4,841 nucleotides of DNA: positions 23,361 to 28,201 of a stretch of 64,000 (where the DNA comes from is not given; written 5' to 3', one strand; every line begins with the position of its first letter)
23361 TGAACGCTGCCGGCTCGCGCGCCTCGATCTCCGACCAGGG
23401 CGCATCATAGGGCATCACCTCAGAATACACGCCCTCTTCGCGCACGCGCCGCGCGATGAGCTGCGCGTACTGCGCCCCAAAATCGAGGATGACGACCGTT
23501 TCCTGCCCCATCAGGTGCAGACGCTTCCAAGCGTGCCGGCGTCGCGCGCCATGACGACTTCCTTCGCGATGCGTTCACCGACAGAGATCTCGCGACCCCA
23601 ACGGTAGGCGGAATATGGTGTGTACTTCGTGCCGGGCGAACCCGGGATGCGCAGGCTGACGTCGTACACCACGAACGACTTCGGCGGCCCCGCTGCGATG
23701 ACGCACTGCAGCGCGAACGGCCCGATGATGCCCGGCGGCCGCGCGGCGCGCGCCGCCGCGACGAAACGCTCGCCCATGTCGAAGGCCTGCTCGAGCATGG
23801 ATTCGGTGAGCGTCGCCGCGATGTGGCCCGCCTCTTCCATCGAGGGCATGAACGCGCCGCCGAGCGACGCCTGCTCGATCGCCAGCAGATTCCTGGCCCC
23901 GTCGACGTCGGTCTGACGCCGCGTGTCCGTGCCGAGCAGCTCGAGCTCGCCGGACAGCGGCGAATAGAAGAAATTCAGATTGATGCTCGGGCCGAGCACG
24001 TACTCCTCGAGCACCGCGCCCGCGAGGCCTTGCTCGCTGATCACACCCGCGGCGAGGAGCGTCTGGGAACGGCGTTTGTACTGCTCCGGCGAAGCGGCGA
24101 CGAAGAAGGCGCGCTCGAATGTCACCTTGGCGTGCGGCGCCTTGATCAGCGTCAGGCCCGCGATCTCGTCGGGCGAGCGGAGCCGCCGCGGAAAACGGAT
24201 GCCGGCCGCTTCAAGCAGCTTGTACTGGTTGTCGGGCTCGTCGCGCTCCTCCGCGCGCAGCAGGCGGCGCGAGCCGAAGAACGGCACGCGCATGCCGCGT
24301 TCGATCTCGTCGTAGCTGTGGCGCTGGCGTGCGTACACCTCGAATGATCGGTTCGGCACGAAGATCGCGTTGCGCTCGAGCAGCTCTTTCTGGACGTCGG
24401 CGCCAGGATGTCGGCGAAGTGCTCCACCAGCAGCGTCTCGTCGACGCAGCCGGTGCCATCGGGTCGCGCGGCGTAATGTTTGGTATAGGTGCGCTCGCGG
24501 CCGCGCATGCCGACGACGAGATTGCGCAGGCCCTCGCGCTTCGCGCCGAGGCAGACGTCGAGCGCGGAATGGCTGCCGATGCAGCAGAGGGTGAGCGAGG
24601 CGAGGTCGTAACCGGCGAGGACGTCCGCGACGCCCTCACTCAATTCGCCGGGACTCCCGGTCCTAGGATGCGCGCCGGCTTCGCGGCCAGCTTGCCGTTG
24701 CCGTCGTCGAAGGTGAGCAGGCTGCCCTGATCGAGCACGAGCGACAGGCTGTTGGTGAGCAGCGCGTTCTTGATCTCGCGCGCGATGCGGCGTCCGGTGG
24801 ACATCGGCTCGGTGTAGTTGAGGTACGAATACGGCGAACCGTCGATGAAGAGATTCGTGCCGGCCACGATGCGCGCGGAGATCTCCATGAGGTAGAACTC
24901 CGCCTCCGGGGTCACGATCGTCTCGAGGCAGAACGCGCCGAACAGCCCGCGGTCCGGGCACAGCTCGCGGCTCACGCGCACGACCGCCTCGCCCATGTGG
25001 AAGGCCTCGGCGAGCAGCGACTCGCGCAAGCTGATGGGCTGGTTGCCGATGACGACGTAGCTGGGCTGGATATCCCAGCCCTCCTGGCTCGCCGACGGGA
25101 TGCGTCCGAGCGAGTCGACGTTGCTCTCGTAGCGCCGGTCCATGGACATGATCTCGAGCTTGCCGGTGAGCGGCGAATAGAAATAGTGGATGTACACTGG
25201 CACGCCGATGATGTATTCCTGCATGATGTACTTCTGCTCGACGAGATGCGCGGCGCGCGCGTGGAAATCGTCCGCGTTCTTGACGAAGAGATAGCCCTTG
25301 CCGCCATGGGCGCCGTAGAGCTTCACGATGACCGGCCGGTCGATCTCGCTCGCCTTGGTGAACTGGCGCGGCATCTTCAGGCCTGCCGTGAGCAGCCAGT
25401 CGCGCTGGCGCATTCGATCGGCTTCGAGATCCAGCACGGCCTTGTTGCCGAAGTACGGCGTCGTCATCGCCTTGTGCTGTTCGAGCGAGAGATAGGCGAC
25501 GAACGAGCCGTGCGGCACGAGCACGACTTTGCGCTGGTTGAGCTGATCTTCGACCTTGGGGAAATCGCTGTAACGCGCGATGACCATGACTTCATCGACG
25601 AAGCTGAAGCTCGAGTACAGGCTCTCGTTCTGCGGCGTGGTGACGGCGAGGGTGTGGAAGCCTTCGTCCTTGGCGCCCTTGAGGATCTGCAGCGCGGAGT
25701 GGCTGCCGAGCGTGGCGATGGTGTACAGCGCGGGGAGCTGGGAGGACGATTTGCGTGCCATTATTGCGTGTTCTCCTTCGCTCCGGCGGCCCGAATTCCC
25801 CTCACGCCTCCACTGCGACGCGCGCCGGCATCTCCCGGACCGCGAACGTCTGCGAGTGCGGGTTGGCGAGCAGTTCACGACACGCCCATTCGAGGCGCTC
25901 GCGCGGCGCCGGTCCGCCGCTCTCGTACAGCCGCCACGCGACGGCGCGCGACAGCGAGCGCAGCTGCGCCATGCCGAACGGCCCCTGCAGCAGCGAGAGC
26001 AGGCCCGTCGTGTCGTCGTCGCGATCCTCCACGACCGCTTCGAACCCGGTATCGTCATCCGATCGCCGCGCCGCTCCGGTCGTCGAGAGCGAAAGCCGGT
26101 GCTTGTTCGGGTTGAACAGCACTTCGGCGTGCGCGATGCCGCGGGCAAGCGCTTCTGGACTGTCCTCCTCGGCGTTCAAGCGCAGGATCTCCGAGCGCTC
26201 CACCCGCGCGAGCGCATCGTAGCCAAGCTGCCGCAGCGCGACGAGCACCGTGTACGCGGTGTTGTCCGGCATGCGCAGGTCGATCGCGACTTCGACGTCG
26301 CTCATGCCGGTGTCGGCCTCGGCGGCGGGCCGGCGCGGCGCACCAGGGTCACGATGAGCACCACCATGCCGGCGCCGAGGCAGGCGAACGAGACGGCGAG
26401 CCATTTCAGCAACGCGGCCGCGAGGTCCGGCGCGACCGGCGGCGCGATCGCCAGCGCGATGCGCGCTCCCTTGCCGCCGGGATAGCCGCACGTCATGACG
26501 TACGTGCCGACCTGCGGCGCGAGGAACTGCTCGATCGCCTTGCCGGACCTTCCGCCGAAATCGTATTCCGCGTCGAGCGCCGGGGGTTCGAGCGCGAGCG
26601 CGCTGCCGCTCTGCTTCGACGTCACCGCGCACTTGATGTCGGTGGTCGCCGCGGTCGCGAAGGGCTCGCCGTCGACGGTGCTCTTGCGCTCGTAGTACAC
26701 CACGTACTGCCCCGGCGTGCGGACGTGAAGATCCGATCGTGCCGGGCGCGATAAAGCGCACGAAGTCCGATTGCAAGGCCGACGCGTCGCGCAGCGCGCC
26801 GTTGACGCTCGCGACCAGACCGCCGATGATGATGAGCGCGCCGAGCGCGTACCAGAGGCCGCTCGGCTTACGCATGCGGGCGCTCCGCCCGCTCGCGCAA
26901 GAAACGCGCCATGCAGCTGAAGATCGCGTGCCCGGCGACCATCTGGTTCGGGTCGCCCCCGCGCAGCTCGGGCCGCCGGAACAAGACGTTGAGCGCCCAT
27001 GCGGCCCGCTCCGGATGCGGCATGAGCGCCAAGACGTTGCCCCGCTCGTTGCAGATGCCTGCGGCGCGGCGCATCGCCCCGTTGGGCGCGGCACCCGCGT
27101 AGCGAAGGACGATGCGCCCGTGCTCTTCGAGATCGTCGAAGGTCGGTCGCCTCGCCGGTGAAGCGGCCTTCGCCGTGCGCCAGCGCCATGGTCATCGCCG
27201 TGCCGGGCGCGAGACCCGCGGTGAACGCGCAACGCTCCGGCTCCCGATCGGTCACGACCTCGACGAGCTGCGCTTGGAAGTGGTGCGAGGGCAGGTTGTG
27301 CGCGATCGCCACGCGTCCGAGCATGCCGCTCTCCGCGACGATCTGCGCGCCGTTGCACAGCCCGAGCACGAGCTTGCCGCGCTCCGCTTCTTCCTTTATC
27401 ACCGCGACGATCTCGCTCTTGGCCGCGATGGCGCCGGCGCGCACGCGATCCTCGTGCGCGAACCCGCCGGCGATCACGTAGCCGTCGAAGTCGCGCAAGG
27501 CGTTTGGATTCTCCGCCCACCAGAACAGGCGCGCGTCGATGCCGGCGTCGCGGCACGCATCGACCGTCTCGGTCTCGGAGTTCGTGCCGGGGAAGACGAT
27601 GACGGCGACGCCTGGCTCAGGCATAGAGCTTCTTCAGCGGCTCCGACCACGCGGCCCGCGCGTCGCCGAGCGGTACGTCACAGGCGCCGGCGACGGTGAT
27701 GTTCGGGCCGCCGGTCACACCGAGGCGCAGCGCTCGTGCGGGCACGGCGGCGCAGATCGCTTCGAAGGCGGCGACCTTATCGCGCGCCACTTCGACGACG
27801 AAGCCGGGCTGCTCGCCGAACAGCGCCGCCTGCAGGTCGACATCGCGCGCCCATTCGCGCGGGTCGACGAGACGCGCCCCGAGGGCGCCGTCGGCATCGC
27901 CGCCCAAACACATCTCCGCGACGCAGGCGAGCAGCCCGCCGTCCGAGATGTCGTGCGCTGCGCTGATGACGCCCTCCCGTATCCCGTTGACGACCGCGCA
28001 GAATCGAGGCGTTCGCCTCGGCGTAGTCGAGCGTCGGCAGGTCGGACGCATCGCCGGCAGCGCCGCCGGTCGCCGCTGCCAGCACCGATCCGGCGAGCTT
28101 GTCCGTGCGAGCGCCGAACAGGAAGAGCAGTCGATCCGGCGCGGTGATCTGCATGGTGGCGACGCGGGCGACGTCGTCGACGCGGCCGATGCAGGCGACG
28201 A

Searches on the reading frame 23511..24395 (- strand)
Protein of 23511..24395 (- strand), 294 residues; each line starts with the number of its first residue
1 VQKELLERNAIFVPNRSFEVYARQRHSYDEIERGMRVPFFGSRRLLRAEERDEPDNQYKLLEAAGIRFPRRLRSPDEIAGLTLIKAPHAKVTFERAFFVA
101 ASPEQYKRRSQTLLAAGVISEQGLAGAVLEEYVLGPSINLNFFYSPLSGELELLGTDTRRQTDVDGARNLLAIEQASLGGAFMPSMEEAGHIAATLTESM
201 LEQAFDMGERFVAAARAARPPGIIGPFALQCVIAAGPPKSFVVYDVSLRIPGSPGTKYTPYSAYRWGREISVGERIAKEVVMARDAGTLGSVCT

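Call 7: search_protein_families(library=pfam, proteins=[window:23511-24359:-], max_evalue=0.001)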
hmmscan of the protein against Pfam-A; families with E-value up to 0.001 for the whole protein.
window:23511-24359:- (282 aa): 2 families
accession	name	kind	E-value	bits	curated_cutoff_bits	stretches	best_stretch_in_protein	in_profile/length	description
PF06973.17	DUF1297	-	3.3e-54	183.7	23.8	1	94-282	2-188/188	Domain of unknown function (DUF1297)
PF06849.18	DUF1246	-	3.5e-11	43.6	25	1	1-59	70-121/122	Protein of unknown function (DUF1246)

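Call 78: search_solved_structures(query=window:23511-24395:-, max_evalue=0.001)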
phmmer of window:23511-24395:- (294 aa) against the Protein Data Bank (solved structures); distinct sequences matched with E-value up to 0.001: 3.
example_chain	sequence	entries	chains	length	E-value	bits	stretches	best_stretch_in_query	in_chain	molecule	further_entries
2r7k_A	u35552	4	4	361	2.2e-53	184.6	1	1-285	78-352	5-formaminoimidazole-4-carboxamide-1-(beta)-D-ribofuranosyl 5'-monophosphate synthetase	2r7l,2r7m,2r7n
2r84_A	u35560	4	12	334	1.3e-35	126.2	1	2-288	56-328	PurP protein PF1517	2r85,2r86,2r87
2pbz_A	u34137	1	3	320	5.7e-20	75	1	5-292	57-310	Hypothetical protein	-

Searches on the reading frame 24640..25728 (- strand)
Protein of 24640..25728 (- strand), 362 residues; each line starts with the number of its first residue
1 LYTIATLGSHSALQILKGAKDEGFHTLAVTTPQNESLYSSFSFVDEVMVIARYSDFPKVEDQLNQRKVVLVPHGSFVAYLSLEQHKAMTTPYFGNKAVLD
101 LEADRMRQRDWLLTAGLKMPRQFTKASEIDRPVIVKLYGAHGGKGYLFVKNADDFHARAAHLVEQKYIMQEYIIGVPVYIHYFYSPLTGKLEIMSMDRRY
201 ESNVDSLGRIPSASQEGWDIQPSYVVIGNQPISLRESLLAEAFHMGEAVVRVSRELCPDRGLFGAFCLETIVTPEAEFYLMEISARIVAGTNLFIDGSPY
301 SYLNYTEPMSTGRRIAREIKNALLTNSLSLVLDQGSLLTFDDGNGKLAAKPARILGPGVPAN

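Call 77: search_solved_structures(query=window:24640-25728:-, max_evalue=0.001)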
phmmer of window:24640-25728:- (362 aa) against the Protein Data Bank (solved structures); distinct sequences matched with E-value up to 0.001: 3.
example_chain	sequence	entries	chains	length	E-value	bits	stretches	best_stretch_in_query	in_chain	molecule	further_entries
2r84_A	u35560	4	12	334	2.3e-97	329.7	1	3-332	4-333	PurP protein PF1517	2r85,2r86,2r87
2r7k_A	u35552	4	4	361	3.9e-83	282.9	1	3-328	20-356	5-formaminoimidazole-4-carboxamide-1-(beta)-D-ribofuranosyl 5'-monophosphate synthetase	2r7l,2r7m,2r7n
2pbz_A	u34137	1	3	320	3.6e-45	158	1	4-335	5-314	Hypothetical protein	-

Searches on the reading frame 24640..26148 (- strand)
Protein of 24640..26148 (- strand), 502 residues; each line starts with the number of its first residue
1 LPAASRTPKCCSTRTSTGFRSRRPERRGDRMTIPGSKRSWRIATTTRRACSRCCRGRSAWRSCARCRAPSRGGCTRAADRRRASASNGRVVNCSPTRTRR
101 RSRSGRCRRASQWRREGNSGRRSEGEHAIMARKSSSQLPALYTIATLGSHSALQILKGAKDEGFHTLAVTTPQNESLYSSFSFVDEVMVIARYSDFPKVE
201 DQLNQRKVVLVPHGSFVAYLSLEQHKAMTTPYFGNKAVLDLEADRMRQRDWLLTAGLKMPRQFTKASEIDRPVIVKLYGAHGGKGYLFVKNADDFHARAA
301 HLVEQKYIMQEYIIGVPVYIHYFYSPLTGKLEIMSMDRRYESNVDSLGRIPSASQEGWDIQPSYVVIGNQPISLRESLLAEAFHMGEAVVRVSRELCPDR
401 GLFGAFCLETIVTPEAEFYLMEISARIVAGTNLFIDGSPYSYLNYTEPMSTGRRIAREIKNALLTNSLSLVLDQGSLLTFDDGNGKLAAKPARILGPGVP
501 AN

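Call 7: search_protein_families(library=pfam, proteins=[window:24640-26148:-], max_evalue=0.001)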
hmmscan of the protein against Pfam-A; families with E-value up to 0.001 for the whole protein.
window:24640-26148:- (502 aa): 3 families
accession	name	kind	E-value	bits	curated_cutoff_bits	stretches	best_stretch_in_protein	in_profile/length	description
PF06973.17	DUF1297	-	6.9e-65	218.6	23.8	1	305-471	21-186/188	Domain of unknown function (DUF1297)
PF06849.18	DUF1246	-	1.4e-39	135.3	25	1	144-263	1-122/122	Protein of unknown function (DUF1246)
PF02655.19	ATP-grasp_3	-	1.9e-05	25.2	23.2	1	243-364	2-102/160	ATP-grasp domain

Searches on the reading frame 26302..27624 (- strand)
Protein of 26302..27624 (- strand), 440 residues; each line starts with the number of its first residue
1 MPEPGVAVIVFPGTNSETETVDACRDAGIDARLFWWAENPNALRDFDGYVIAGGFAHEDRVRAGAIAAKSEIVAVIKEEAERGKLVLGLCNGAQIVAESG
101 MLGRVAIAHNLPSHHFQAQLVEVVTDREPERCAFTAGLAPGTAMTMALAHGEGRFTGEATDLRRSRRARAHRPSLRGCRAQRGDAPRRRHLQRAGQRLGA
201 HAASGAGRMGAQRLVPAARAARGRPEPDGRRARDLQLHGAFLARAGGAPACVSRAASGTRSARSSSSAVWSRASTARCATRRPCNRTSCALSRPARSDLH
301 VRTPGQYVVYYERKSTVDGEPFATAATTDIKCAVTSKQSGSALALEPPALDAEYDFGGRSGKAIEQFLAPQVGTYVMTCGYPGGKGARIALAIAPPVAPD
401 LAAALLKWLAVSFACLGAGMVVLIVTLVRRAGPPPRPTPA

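Call 7: search_protein_families(library=pfam, proteins=[window:26302-27624:-], max_evalue=0.001)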
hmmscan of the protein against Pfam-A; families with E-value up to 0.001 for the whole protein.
window:26302-27624:- (440 aa): 2 families
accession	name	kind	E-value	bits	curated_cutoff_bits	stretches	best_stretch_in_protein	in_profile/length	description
PF13507.12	GATase_5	-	1.9e-21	76.7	27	1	4-160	2-171/260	CobB/CobQ-like glutamine amidotransferase domain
PF01965.30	DJ-1_PfpI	-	8.8e-05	22.8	26.6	1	44-106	60-118/165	DJ-1/PfpI family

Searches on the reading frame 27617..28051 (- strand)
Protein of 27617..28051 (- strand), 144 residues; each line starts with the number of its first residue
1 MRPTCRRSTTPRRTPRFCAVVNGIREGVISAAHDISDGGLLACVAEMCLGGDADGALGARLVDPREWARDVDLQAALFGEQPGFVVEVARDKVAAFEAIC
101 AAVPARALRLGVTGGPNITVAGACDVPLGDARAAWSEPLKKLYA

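Call 7: search_protein_families(library=pfam, proteins=[window:27617-28051:-], max_evalue=0.001)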
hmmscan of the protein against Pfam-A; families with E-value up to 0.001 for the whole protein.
window:27617-28051:- (144 aa): 1 family
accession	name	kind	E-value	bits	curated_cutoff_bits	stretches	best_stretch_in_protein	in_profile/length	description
PF02769.27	AIRS_C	-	4.7e-11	43.5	23.1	1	21-114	54-146/156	AIR synthase related protein, C-terminal domain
